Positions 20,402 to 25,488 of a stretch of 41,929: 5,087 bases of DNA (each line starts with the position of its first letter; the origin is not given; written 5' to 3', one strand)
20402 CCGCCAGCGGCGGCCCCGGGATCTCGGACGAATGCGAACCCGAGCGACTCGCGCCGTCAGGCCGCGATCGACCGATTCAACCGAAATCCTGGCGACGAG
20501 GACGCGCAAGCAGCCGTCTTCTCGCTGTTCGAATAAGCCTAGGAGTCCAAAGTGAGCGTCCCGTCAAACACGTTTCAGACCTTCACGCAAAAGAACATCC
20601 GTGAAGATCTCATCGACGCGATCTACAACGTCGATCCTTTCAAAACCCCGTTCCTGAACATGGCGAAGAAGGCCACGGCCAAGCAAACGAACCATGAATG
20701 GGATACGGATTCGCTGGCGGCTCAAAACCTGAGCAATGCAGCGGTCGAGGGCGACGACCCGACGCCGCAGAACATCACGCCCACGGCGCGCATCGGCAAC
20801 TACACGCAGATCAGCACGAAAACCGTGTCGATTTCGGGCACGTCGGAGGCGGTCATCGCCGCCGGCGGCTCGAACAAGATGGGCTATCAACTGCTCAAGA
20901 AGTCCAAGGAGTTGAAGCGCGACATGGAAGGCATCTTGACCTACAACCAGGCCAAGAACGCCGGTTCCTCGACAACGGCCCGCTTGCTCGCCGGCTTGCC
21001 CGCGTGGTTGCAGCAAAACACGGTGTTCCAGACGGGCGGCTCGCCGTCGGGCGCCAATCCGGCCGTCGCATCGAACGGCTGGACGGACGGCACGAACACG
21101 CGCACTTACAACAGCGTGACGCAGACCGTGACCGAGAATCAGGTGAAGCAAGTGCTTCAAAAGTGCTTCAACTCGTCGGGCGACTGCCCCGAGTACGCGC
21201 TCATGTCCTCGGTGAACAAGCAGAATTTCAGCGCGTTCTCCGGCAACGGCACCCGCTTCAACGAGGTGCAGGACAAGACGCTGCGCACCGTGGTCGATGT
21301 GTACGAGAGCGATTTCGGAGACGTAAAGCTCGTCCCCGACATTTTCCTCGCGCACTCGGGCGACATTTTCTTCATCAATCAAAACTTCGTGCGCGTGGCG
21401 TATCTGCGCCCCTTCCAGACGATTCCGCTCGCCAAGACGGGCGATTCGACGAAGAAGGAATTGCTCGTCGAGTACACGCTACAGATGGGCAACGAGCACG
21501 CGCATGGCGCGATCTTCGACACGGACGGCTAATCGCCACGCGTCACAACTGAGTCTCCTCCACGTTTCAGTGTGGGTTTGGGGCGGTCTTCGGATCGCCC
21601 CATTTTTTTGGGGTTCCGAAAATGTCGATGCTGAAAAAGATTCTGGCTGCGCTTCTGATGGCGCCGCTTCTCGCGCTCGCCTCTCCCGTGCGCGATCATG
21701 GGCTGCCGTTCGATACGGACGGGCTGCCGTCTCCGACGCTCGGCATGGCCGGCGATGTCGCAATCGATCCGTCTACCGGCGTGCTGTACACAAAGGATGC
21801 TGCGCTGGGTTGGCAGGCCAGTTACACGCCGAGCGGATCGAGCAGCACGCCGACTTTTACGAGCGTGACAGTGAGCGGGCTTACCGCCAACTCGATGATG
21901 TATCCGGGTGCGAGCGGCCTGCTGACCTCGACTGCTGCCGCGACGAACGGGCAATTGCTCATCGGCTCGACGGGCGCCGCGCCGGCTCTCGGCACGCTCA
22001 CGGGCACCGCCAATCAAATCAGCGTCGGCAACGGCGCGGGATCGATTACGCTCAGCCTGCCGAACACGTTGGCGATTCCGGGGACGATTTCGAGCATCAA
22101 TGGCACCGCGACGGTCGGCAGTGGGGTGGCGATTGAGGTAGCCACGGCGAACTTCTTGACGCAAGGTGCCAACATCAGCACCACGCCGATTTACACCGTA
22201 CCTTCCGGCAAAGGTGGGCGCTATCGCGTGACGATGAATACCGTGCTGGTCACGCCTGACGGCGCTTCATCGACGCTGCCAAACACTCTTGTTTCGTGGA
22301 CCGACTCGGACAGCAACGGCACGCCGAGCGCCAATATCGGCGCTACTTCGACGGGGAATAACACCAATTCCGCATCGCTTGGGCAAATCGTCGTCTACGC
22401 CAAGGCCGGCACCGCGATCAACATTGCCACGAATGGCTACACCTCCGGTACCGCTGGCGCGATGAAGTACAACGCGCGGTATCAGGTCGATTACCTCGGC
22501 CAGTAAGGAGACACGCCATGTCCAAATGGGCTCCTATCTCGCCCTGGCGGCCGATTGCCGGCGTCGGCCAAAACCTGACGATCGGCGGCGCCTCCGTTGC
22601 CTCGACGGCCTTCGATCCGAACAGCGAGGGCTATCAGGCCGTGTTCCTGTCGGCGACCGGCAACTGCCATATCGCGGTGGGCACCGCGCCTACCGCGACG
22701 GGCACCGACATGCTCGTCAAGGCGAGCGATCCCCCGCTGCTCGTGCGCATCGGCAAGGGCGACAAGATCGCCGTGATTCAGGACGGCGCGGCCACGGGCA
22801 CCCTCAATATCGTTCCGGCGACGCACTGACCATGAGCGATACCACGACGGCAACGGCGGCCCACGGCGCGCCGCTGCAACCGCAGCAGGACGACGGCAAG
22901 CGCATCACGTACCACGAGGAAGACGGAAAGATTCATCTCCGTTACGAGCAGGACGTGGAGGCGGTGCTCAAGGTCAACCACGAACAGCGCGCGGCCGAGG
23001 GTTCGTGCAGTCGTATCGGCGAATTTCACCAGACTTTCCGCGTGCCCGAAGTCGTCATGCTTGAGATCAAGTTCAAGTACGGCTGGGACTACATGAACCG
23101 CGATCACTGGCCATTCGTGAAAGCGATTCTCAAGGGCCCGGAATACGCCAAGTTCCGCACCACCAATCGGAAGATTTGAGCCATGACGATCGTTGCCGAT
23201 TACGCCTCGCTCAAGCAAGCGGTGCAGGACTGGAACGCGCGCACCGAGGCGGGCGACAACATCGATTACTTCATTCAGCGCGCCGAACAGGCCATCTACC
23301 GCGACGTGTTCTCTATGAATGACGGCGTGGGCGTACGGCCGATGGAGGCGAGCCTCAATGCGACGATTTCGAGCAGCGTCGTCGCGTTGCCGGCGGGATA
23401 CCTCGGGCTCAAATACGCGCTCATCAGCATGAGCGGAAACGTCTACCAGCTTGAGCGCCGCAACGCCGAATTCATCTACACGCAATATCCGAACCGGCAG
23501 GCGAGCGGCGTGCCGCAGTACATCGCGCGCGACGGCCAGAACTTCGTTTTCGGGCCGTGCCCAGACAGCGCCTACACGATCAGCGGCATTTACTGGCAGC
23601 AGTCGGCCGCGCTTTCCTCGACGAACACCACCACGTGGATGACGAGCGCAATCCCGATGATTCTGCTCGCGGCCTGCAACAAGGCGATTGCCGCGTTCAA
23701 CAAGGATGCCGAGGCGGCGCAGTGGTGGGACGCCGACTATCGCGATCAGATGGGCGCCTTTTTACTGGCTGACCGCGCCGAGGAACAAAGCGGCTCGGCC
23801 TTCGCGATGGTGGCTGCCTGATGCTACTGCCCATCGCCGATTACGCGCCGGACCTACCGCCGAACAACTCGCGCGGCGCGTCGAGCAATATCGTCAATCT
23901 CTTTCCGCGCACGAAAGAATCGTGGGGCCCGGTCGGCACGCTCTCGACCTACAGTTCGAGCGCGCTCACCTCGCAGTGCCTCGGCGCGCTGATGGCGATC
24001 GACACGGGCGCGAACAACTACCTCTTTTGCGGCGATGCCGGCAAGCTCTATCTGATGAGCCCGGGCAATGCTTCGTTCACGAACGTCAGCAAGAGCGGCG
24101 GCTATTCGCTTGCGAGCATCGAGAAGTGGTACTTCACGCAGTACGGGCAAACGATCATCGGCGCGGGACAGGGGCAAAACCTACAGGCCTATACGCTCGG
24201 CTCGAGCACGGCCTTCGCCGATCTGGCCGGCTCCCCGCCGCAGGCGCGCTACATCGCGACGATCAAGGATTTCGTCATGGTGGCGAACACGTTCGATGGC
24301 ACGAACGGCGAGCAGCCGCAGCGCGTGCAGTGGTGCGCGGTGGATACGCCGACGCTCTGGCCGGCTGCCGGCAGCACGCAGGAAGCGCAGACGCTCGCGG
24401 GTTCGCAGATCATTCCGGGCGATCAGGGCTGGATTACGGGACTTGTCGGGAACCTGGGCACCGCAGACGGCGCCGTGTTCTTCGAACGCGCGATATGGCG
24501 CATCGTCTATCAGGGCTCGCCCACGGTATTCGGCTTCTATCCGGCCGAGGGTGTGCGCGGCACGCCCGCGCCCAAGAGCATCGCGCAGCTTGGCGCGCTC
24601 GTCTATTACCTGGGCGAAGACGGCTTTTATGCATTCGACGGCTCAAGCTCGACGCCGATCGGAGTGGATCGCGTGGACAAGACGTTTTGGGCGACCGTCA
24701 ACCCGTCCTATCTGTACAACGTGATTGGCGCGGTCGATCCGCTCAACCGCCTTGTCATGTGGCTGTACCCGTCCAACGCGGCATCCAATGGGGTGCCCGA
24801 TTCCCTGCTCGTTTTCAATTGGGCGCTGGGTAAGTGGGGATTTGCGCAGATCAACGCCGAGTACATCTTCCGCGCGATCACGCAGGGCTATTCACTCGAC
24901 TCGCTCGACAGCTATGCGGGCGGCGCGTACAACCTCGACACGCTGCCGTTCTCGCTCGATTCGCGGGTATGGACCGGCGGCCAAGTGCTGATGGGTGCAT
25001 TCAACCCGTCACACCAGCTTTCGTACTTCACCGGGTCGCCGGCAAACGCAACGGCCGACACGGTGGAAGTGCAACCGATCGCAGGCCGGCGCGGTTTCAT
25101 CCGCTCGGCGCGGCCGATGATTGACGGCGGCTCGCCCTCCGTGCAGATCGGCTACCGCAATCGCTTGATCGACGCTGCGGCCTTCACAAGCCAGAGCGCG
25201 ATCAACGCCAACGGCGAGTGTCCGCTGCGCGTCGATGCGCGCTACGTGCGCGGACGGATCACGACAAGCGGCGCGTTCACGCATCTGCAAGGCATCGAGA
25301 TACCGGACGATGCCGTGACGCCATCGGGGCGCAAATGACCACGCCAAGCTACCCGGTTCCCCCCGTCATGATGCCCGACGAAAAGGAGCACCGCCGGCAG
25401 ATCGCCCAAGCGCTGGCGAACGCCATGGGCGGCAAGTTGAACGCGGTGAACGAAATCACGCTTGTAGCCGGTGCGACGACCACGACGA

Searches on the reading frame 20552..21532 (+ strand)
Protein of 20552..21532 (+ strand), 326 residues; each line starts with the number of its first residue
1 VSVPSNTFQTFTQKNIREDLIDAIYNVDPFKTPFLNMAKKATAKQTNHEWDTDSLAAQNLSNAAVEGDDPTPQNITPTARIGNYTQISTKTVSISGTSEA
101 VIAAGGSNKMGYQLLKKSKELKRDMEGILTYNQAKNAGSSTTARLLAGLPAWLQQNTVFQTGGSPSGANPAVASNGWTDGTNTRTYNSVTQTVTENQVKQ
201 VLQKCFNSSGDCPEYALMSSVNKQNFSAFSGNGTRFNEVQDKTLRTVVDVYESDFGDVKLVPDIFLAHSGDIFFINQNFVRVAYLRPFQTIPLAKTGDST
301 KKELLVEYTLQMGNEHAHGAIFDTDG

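Call 84: search_protein_families(library=phrogs, max_evalue=0.00001, proteins=[window:20552-21532:+])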
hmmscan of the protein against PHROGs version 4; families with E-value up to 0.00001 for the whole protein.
window:20552-21532:+ (326 aa): 1 family
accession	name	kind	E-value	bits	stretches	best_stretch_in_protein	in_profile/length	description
phrog_1328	-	head and packaging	1.5e-86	292.8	1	1-323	3-305/583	major head protein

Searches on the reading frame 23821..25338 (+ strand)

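Call 84: search_protein_families(library=phrogs, max_evalue=0.00001, proteins=[window:23821-25338:+])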
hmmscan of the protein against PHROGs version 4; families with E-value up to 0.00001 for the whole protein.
window:23821-25338:+ (505 aa): 2 families
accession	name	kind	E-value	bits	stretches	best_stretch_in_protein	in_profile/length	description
phrog_3287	-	head and packaging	3e-66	225.3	1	12-493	18-515/524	virion structural protein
phrog_8094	-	tail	7.9e-06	25.1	0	247-352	441-550/769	tail appendage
